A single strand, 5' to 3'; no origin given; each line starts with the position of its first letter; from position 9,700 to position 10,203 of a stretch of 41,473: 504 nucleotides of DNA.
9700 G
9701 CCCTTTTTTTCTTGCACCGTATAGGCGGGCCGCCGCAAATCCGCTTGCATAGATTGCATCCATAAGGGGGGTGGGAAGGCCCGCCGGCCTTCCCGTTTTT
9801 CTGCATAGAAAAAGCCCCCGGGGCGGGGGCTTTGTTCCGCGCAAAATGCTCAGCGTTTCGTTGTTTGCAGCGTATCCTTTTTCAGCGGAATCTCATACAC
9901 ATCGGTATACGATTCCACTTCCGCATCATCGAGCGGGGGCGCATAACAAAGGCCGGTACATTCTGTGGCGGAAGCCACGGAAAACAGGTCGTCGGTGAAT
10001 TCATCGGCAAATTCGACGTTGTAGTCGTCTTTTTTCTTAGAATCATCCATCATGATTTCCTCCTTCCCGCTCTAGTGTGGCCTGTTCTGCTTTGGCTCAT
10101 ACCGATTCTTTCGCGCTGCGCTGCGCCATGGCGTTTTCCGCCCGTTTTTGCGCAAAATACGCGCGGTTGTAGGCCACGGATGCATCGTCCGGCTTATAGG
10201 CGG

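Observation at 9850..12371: Divergent three-gene glyco-module: Cys-rich collagen-like (GXT)n protein, GT2+TPR protein-type glycosyltransferase, orphan hyper-acidic peptide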

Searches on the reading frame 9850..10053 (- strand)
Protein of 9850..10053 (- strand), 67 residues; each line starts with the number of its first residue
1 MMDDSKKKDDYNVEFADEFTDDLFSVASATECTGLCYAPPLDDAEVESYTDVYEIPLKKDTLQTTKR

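Call 3: search_protein_families(library=pfam, proteins=[window:9850-10053:-], max_evalue=0.01)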
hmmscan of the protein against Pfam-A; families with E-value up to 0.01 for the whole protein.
window:9850-10053:- (67 aa): 0 families

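Call 4: search_protein_families(library=ncbifam, proteins=[window:9850-10053:-], max_evalue=0.01)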
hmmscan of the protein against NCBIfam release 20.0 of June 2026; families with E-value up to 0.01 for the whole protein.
window:9850-10053:- (67 aa): 0 families

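Call 8: find_homologous_proteins(query=window:9850-10053:-, max_evalue=0.01)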
Query window:9850-10053:- (67 aa): 15 proteins with E <= 0.01 among 15 candidates.
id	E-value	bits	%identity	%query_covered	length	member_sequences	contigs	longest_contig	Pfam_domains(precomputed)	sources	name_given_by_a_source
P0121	4.3e-36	139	99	100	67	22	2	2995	-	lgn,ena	-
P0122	4.7e-36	139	99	100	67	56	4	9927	-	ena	-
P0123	4.5e-34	132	94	100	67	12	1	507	-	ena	-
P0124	5.7e-31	123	93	81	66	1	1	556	-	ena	-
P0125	3.0e-30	120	86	99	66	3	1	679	-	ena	-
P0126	1.4e-26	109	81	93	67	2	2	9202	-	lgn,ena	-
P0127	1.6e-25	105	76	99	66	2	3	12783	-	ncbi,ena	-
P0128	2.7e-9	54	79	58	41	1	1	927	-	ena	-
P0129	2.7e-9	54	57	70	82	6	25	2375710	-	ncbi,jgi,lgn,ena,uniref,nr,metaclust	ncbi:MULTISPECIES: hypothetical protein [Anaerotruncus]|jgi:hypothetical protein|uniref:hypothetical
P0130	8.5e-9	53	69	54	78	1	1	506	-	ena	-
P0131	3.0e-7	48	64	63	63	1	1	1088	-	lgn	-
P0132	4.6e-6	44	66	52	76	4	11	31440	-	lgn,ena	-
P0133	6.7e-5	40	55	61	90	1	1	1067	-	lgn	-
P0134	8.6e-5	40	58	60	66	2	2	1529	-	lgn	-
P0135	9.7e-4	37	81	39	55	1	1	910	-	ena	-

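Call 16: find_encoding_contigs(protein=P0129, flank=8000, max_places=3)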
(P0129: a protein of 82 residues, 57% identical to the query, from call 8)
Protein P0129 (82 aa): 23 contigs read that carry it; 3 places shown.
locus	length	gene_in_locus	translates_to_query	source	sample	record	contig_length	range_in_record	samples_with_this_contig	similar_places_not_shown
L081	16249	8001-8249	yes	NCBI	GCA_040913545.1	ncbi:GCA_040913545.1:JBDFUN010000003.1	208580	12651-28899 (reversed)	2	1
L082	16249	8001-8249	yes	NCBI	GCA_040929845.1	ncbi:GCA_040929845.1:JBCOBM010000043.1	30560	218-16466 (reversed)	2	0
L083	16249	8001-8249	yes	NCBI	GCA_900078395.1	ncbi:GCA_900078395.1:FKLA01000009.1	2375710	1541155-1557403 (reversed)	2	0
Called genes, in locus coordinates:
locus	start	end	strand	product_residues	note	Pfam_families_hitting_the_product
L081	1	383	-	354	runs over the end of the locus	PF03480:DctP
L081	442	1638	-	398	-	PF02515:CoA_transf_3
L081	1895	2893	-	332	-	PF00356:LacI, PF00532:Peripla_BP_1, PF13407:Peripla_BP_4, PF13377:Peripla_BP_3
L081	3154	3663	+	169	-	PF05067:Mn_catalase, PF02915:Rubrerythrin (weak), PF03232:COQ7 (faint), PF00210:Ferritin (weak), PF12902:Ferritin-like (faint)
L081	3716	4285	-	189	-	-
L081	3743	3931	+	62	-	-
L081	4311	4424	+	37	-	-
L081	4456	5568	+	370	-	PF00753:Lactamase_B, PF23023:Anti-Pycsar_Apyc1 (faint), PF12706:Lactamase_B_2 (weak)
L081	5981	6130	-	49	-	-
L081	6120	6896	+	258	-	-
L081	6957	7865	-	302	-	PF00106:adh_short, PF08659:KR, PF23441:SDR (weak), PF13561:adh_short_C2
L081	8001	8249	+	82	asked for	-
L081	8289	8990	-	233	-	-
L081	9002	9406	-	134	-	-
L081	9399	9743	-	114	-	-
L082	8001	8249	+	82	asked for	-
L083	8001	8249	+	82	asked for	-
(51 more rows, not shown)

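Call 17: find_encoding_contigs(protein=P0127, flank=8000, max_places=3)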
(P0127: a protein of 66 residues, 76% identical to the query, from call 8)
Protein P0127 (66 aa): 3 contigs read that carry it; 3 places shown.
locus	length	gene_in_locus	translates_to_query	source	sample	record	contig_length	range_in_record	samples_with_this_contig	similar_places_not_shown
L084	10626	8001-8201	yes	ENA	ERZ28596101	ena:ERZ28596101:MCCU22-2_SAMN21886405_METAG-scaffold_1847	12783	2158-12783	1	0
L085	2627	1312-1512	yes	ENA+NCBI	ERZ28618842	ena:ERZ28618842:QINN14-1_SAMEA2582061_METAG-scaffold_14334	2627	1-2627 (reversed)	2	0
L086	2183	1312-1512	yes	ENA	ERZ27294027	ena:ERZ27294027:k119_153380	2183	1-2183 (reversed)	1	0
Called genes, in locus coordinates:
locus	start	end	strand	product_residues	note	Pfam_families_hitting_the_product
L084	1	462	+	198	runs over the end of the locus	PF13302:Acetyltransf_3, PF00583:Acetyltransf_1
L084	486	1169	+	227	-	PF06912:DUF1275, PF04246:RseC_MucC (faint)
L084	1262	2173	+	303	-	PF00535:Glycos_transf_2, PF13641:Glyco_tranf_2_3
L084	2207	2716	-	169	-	PF14196:ATC_hydrolase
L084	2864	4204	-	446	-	PF02550:AcetylCoA_hydro, PF13336:AcetylCoA_hyd_C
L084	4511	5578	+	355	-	PF01073:3Beta_HSD, PF01370:Epimerase, PF07993:NAD_binding_4, PF16363:GDP_Man_Dehyd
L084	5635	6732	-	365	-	-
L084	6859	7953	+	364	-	PF00535:Glycos_transf_2, PF10111:Glyco_tranf_2_2, PF14559:TPR_19 (faint), PF07719:TPR_2 (faint), PF00515:TPR_1 (faint), PF13176:TPR_7 (faint), PF13181:TPR_8 (faint)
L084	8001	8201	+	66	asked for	-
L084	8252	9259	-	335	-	PF03601:Cons_hypoth698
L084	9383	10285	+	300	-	PF00126:HTH_1, PF03466:LysR_substrate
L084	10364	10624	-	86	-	?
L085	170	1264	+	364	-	PF00535:Glycos_transf_2, PF10111:Glyco_tranf_2_2, PF14559:TPR_19 (faint), PF07719:TPR_2 (faint), PF00515:TPR_1 (faint), PF13176:TPR_7 (faint), PF13181:TPR_8 (faint)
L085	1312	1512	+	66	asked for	-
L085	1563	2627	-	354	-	?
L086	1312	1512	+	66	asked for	-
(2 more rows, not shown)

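Call 42: find_encoding_contigs(protein=P0132, flank=8000, max_places=4)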
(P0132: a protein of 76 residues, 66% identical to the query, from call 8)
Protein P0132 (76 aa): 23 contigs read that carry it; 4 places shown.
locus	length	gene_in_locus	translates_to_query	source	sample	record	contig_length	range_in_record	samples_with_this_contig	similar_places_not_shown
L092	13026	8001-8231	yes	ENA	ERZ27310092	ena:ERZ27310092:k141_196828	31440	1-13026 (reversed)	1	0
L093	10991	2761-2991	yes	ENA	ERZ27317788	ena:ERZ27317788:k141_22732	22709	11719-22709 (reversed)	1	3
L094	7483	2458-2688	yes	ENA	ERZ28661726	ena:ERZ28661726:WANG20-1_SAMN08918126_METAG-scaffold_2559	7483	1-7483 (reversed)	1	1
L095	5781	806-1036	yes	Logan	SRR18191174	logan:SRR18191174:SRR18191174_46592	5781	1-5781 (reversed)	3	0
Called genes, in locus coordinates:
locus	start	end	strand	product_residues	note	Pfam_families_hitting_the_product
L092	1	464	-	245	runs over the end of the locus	PF01255:Prenyltransf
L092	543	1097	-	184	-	PF01765:RRF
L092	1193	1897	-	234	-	PF00696:AA_kinase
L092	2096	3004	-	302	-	PF25025:EF-Ts_N (weak), PF00889:EF_TS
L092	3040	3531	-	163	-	PF09685:MamF_MmsF (weak)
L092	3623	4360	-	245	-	PF00318:Ribosomal_S2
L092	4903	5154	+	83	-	PF21645:FakA-like_M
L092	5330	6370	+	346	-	PF01113:DapB_N, PF19328:DAP_DH_C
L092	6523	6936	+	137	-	-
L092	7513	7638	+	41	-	-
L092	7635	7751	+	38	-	-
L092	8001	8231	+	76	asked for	-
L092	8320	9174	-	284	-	PF00763:THF_DHG_CYH, PF02882:THF_DHG_CYH_C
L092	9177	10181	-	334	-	PF01790:LGT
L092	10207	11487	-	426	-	PF00675:Peptidase_M16, PF05193:Peptidase_M16_C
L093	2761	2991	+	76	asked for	-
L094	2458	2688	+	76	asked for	-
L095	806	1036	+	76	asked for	-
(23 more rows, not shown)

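Call 48: find_encoding_contigs(protein=P0134, flank=3000, max_places=2)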
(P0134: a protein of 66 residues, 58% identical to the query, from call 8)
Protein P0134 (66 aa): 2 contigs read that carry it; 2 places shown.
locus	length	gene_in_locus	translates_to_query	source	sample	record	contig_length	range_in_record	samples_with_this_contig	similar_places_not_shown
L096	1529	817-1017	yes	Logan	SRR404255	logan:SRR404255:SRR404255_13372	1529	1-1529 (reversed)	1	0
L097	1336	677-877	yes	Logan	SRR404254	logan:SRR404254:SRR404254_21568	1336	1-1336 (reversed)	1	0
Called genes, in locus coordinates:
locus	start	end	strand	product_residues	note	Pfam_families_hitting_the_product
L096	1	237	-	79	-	?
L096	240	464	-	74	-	PF04023:FeoA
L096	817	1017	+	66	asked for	-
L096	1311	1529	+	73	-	?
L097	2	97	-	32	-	?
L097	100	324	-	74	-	PF04023:FeoA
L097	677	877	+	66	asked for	-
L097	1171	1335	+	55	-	?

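Call 49: find_encoding_contigs(protein=P0133, flank=3000, max_places=2)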
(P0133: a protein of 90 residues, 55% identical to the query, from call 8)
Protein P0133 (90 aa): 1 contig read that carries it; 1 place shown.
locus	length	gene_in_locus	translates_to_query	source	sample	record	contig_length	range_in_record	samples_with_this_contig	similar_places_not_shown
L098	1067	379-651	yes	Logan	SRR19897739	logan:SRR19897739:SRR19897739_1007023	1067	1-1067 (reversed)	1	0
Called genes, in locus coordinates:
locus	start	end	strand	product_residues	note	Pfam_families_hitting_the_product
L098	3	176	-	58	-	?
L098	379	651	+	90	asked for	-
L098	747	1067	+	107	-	?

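Call 52: search_protein_representatives(alignment_id=A4)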
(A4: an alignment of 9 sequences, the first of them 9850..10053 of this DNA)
Query: 9 sequences, 75 profile positions. Proteins with E-value up to 0.001 (for the whole library): 1239; up to 1e-10: 203; up to 1e-30: 0. The best 150 are listed.
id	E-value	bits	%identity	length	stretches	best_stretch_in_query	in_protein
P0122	6.8e-29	115.4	-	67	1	1-66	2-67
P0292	9.8e-23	95.7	-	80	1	1-66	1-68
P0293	2.3e-20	88.1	-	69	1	1-67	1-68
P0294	3.4e-20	87.6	-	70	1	15-66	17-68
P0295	3.5e-20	87.5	-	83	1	3-69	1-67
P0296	4.3e-20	87.3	-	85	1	5-64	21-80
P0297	1.6e-19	85.4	-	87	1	1-61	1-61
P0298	3.0e-19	84.5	-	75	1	2-74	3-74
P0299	6.4e-19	83.5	-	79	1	4-72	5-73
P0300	1.4e-18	82.4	-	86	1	1-70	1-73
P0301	1.5e-18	82.3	-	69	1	4-66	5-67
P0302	2.1e-18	81.8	-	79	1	4-67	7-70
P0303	3.8e-18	81.0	-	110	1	6-71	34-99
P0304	4.4e-18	80.8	-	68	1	2-66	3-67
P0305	6.0e-18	80.4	-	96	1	5-66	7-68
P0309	1.1e-17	79.5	-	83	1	1-67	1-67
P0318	3.8e-17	77.8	-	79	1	10-64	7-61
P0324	1.3e-16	76.1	-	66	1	8-67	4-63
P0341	1.9e-15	72.4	-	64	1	9-64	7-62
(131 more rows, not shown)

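Call 54: list_cluster_members(proteins=[P0292, P0293, P0295, P0298, P0300, P0302, P0309, P0318, P0324, P0341])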
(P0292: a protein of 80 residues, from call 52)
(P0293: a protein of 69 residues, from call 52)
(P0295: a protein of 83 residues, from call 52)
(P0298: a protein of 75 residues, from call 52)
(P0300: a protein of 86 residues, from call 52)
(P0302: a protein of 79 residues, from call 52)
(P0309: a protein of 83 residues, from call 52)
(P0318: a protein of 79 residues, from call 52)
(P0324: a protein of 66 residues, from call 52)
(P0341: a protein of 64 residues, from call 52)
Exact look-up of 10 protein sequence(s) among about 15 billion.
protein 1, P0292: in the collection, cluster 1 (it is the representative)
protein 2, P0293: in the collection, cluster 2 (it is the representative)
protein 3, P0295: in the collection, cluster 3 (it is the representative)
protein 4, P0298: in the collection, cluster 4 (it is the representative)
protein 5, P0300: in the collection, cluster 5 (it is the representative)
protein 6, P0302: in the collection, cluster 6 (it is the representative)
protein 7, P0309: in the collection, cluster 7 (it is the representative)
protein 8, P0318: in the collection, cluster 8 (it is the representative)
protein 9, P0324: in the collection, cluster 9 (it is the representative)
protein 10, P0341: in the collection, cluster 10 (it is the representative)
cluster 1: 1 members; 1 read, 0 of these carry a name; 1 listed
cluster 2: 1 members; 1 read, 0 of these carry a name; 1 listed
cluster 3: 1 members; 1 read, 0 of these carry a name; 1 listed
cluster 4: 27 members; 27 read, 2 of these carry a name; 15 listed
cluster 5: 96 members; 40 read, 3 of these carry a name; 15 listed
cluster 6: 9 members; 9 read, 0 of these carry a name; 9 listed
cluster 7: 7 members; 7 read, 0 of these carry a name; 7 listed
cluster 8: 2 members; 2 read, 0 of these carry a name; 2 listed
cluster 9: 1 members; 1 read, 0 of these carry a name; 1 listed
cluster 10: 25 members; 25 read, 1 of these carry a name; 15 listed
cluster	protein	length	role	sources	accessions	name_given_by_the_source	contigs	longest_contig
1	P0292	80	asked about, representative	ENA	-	-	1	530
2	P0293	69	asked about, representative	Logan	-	-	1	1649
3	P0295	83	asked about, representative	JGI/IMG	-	-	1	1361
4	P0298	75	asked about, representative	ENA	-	-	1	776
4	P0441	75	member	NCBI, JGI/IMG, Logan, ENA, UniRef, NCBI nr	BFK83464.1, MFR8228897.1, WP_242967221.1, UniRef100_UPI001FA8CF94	hypothetical protein [Anaeromassilibacillus sp. Marseille-P3371] | hypothetical protein n=2 Tax=unclassified Anaeromassilibacillus TaxID=2625359 ...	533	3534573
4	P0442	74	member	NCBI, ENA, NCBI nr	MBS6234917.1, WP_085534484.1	hypothetical protein [Anaeromassilibacillus sp. SJQ-1] | hypothetical protein [Clostridiales bacterium]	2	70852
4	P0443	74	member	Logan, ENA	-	-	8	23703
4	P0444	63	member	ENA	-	-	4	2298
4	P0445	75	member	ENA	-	-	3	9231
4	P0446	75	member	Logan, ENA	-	-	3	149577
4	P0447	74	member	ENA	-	-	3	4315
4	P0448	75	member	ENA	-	-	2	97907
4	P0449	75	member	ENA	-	-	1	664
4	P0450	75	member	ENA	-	-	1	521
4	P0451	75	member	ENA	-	-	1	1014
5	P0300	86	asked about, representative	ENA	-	-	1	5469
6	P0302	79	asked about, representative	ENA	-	-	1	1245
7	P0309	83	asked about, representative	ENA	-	-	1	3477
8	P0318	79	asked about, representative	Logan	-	-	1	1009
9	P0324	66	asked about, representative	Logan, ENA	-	-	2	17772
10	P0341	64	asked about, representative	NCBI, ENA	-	-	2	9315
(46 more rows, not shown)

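Call 55: search_protein_families(library=pfam, alignment_id=A6, max_evalue=0.01)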
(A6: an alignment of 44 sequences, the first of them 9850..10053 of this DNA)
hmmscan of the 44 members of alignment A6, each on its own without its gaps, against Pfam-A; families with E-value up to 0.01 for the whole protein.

A. member 1, window:9850-10053:- (67 aa): 0 families

B. families by the number of members that match (of 44 scanned): 0 families

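Call 59: find_related_loci(query=A6, collection=metagenome_contigs, flank=4000)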
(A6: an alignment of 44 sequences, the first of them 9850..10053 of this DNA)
Query A6 (67 aa) in metagenome_contigs; peptide patterns used: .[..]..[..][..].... (x = any residue, [..] = any of these).
327 stretches matched a pattern; 235 encode a relative of the query (tblastn E <= 1e-3); the best 80 are kept; 80 distinct loci.
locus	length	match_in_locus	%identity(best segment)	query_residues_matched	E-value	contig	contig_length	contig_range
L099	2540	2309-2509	100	1-67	6e-41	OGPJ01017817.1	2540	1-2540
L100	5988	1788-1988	100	1-67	6e-41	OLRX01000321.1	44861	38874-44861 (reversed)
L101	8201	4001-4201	100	1-67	6e-41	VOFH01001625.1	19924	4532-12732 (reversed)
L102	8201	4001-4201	100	1-67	6e-41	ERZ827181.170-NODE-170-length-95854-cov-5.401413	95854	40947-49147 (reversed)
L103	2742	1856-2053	88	2-67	4e-35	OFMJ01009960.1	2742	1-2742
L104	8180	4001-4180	92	2-61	5e-34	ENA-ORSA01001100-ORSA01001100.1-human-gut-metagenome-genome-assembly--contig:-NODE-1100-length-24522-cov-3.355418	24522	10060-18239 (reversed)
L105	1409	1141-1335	82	2-66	5e-34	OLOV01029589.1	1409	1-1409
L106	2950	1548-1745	76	2-67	7e-31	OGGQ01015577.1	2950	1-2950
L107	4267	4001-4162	54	7-60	7e-14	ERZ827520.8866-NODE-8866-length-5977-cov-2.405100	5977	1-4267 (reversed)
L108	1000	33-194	54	7-60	8e-14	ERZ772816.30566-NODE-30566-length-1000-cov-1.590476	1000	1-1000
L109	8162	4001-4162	54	7-60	7e-14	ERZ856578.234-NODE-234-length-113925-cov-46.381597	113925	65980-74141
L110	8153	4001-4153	57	21-67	2e-13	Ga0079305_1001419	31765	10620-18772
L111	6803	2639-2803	45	17-67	4e-13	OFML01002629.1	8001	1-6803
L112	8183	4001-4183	45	1-67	1e-12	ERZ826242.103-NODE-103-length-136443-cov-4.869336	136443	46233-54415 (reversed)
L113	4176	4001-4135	53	12-56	2e-12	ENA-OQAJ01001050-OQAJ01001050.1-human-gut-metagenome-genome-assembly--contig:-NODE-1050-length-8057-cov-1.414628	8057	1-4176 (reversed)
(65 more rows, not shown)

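Call 65: search_protein_families(library=phrogs, proteins=[window:9850-10053:-], max_evalue=0.01)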
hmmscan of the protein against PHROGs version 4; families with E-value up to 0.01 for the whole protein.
window:9850-10053:- (67 aa): 0 families

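Call 75: predict_structure(alignment_id=A4)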
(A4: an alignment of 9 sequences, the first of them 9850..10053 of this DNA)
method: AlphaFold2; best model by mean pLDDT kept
length: 67 residues; sequences in the alignment: 9
mean_pLDDT: 62.1   pTM: 0.22
mean pLDDT of the five models: 62.1, 58.3, 57.4, 57.2, 56.1
residues with pLDDT >= 90: 0; 70-90: 12; 50-70: 51; < 50: 4
segments of 3 or more residues with pLDDT < 50: 1-3
pLDDT, mean of each block of 10 residues (from residue 1): 55 54 58 70 76 64 54
secondary structure, 60 per line:
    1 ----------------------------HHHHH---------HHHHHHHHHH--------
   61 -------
elements in order: H29-33 H43-52

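Call 79: search_protein_families(library=ncbifam, alignment_id=A6, max_evalue=0.01)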
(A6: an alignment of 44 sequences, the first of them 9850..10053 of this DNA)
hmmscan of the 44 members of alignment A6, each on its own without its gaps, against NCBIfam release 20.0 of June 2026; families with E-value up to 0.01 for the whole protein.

A. member 1, window:9850-10053:- (67 aa): 0 families

B. families by the number of members that match (of 44 scanned): 0 families
